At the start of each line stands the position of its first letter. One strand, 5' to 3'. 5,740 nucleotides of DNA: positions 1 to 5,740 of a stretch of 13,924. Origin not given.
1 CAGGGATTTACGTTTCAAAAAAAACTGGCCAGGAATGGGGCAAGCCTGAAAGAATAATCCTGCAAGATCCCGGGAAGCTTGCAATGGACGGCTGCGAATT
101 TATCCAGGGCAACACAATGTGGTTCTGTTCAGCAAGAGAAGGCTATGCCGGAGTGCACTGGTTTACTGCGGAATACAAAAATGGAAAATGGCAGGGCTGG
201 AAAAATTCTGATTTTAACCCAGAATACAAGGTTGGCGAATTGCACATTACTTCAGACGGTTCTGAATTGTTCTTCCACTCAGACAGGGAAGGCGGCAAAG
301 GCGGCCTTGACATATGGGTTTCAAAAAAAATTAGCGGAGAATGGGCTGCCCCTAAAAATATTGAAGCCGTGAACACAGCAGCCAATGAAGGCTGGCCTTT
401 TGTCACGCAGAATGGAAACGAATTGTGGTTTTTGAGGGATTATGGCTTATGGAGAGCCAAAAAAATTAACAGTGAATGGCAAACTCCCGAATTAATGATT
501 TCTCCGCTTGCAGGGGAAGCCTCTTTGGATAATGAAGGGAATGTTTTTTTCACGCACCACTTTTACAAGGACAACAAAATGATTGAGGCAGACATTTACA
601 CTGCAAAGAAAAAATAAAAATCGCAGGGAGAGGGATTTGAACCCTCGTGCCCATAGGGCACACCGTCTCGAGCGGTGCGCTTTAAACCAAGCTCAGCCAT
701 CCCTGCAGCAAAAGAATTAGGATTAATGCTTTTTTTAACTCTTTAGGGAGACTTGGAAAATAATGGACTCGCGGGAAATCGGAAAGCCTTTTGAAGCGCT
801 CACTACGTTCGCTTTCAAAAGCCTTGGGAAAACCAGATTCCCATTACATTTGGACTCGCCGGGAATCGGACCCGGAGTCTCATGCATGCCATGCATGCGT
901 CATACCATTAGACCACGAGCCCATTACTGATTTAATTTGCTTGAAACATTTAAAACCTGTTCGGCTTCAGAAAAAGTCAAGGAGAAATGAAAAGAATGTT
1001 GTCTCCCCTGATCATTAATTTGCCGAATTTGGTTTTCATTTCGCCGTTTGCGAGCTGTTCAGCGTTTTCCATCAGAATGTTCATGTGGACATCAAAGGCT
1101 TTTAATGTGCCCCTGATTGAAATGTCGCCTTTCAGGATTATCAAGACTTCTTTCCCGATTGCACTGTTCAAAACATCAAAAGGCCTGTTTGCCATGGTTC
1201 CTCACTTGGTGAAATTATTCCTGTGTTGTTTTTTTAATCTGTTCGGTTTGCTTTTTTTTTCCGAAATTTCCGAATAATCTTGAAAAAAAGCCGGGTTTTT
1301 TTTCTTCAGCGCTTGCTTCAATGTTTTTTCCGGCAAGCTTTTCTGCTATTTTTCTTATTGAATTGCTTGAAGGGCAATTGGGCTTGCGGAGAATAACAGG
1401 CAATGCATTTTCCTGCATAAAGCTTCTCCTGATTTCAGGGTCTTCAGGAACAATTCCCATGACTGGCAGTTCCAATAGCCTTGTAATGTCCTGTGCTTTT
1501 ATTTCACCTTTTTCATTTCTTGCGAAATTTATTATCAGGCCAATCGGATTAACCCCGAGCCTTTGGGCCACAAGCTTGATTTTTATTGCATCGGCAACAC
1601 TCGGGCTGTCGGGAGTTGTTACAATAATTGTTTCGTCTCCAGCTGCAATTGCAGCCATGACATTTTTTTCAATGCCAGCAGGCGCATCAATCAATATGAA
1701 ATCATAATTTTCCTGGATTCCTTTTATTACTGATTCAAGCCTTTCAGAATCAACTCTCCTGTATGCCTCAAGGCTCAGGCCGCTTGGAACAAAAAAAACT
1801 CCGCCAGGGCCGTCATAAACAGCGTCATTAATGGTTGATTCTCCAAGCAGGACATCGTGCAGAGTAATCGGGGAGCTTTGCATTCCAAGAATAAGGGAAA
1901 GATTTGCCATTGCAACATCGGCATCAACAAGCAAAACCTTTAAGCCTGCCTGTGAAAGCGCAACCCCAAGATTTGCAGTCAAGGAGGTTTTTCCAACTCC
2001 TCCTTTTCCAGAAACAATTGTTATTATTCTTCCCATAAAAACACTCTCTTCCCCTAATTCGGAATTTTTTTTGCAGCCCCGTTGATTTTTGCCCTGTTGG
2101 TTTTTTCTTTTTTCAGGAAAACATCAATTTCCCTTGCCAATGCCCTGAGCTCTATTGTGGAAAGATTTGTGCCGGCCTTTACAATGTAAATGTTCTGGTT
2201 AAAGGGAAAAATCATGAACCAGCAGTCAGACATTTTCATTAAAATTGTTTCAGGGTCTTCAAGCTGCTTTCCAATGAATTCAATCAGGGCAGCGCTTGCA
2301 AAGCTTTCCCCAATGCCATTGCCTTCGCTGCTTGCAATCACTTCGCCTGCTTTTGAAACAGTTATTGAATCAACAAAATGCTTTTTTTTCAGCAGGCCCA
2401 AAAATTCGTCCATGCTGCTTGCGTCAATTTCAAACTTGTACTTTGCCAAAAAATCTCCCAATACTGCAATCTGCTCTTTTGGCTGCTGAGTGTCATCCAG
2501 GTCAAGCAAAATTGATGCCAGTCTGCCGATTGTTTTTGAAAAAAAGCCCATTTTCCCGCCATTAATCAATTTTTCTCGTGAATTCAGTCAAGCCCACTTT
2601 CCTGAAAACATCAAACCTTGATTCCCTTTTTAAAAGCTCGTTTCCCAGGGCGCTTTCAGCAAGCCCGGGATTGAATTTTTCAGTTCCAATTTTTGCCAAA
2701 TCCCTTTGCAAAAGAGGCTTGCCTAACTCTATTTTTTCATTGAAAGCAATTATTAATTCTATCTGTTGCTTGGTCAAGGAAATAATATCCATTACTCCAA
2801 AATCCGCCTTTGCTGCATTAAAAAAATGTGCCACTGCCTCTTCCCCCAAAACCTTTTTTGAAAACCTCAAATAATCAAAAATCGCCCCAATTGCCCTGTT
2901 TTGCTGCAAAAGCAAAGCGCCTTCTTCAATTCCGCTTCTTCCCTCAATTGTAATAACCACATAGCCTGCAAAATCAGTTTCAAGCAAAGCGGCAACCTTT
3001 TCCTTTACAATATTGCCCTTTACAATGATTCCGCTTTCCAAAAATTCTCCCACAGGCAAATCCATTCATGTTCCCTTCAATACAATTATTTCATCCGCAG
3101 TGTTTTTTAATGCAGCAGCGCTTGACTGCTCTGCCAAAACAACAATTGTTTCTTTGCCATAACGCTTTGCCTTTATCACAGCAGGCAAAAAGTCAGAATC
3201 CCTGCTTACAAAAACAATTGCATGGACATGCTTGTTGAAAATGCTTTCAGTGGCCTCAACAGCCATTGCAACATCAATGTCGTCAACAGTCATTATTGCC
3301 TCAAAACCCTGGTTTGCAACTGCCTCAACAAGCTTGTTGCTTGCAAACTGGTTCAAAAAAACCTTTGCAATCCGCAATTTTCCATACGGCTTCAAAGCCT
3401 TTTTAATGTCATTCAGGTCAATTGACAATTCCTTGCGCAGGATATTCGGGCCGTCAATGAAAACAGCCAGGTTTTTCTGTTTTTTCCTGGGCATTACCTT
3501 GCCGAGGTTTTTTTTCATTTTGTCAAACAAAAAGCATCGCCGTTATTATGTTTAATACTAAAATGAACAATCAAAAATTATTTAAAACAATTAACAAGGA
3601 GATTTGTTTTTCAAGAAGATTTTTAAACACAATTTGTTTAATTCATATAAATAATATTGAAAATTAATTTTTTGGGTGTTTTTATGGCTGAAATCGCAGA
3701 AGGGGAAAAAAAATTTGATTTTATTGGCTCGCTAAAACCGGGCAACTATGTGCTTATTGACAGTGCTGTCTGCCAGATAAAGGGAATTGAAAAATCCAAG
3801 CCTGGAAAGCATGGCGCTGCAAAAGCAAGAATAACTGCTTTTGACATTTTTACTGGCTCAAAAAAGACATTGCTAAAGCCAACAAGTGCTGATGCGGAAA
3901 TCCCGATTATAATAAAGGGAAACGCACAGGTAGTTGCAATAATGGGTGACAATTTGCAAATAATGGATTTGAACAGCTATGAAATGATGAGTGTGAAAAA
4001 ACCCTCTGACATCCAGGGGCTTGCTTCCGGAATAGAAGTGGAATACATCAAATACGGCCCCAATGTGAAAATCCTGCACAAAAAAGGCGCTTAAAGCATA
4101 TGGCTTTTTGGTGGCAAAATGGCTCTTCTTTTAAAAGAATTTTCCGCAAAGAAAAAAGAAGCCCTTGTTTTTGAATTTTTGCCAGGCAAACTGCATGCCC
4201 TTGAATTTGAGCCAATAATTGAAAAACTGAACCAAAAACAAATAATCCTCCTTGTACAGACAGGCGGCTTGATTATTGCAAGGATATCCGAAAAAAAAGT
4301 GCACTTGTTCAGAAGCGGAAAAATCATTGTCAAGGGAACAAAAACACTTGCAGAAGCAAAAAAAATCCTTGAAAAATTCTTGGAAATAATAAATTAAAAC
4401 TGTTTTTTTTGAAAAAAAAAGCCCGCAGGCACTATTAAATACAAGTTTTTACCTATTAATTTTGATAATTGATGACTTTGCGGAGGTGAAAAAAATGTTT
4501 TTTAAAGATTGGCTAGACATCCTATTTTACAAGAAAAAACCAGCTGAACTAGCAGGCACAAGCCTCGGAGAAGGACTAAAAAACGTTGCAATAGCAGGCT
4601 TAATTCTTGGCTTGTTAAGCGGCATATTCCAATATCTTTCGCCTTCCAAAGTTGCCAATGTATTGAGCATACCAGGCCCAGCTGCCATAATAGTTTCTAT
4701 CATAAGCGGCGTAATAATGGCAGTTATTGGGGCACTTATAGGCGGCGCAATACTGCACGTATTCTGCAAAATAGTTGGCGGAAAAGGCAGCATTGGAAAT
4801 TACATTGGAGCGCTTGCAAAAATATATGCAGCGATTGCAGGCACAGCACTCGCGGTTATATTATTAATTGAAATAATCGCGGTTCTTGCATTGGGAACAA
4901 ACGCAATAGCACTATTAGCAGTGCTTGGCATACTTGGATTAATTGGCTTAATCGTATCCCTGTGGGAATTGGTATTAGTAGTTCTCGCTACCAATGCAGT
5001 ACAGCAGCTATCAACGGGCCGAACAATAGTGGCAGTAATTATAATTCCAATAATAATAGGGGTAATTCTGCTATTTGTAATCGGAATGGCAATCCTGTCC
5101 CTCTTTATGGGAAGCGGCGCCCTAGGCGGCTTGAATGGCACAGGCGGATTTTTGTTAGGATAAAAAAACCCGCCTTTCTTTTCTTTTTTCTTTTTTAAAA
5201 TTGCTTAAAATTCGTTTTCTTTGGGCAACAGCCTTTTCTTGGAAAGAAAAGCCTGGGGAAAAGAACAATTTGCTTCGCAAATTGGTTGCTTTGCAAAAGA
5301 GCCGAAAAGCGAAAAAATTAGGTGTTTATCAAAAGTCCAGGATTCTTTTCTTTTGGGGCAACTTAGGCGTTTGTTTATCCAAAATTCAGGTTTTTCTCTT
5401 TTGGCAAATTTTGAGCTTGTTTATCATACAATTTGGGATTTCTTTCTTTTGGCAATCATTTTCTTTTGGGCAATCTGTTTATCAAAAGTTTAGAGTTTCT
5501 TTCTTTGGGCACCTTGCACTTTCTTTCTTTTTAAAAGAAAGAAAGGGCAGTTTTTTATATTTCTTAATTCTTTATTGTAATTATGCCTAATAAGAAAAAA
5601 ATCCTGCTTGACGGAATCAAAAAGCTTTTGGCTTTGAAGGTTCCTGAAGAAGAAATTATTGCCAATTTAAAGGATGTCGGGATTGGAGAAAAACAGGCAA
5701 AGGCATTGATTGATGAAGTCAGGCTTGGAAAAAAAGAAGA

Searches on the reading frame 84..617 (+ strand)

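Call 22: search_protein_families(library=pfam, proteins=[window:84-617:+], max_evalue=0.001)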
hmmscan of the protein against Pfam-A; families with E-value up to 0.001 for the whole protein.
window:84-617:+ (177 aa): 1 family
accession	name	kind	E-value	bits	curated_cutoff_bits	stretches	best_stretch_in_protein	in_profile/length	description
PF07676.18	PD40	-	4.1e-05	23.8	20.9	0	56-79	17-38/38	WD40-like Beta Propeller Repeat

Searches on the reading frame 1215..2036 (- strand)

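Call 22: search_protein_families(library=pfam, proteins=[window:1215-2036:-], max_evalue=0.001)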
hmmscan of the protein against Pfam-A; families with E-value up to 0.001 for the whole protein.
window:1215-2036:- (273 aa): 8 families
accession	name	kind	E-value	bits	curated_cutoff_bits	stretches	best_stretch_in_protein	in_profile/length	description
PF01656.29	CbiA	-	4.9e-24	85.1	25.4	1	5-207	1-120/125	CobQ/CobB/MinD/ParA nucleotide binding domain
PF13614.12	AAA_31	-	1.4e-22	80.9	27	1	3-144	2-151/177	AAA domain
PF10609.15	ParA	-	8.4e-22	78.2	27.1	2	3-57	4-58/246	NUBPL iron-transfer P-loop NTPase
PF00142.24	Fer4_NifH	-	8.7e-14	52.1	25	1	8-237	5-247/271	4Fe-4S iron sulfur cluster binding proteins, NifH/frxC family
PF06564.18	CBP_BcsQ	-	1.1e-11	45.1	21.3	1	5-146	4-151/234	Cellulose biosynthesis protein BcsQ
PF02374.21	ArsA_ATPase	-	6.7e-09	35.8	24.3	1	6-47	4-44/305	Anion-transporting ATPase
PF09140.17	MipZ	-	3e-07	30.5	20.7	1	4-140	2-128/262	ATPase MipZ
PF13500.12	AAA_26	-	6.9e-07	29.8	27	1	98-203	86-195/198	AAA domain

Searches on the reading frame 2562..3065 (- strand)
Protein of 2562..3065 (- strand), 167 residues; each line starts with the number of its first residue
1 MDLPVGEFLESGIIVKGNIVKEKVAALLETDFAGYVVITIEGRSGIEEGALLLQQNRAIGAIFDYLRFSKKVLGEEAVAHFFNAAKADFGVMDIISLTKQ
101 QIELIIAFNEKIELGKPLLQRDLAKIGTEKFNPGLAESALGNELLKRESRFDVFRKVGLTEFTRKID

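Call 22: search_protein_families(library=pfam, proteins=[window:2562-3065:-], max_evalue=0.001)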
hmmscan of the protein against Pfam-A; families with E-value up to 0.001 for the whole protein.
window:2562-3065:- (167 aa): 1 family
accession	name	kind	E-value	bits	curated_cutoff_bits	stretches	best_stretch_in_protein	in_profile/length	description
PF09987.14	DUF2226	-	3.1e-07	30.6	22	1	3-124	3-121/252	Uncharacterized protein conserved in archaea (DUF2226)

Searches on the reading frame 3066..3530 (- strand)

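Call 22: search_protein_families(library=pfam, proteins=[window:3066-3530:-], max_evalue=0.001)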
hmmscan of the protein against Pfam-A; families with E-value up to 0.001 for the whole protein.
window:3066-3530:- (154 aa): 1 family
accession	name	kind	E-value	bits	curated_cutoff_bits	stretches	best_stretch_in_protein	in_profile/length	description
PF01936.24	NYN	-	2.2e-25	90.3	24.2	1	21-151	2-144/145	NYN domain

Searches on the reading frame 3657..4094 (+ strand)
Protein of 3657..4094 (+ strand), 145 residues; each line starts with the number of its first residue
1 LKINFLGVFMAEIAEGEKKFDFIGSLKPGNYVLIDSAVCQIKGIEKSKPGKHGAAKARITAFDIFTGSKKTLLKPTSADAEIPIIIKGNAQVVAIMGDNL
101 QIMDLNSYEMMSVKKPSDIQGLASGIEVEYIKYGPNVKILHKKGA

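Call 22: search_protein_families(library=pfam, proteins=[window:3657-4094:+], max_evalue=0.001)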
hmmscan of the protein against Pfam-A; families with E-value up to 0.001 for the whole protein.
window:3657-4094:+ (145 aa): 2 families
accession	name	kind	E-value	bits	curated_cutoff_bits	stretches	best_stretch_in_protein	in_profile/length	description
PF21485.3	IF5A-like_N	-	1.6e-15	57.1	27.1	1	24-77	9-62/63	Translation initiation factor 5A-like, N-terminal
PF08207.18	EFP_N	-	7e-05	23.2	23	1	25-69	4-47/58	Elongation factor P (EF-P) KOW-like domain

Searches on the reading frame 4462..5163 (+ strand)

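Call 22: search_protein_families(library=pfam, proteins=[window:4462-5163:+], max_evalue=0.001)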
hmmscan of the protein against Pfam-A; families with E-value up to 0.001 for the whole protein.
window:4462-5163:+ (233 aa): 1 family
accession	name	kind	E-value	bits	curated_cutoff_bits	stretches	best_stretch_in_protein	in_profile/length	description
PF04893.22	Yip1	-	5.5e-09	36.6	28.6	1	44-206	28-172/173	Yip1 domain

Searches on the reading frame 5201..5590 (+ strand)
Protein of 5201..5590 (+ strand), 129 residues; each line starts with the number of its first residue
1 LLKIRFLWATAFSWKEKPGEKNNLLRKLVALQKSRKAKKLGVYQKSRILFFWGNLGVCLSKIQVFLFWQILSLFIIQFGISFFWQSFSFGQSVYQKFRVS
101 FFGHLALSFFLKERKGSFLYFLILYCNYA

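Call 22: search_protein_families(library=pfam, proteins=[window:5201-5590:+], max_evalue=0.001)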
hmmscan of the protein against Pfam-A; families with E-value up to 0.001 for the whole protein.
window:5201-5590:+ (129 aa): 0 families

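Call 73: search_protein_families(library=pfam, proteins=[window:5201-5590:+], max_evalue=1)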
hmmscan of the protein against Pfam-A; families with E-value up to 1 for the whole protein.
window:5201-5590:+ (129 aa): 0 families
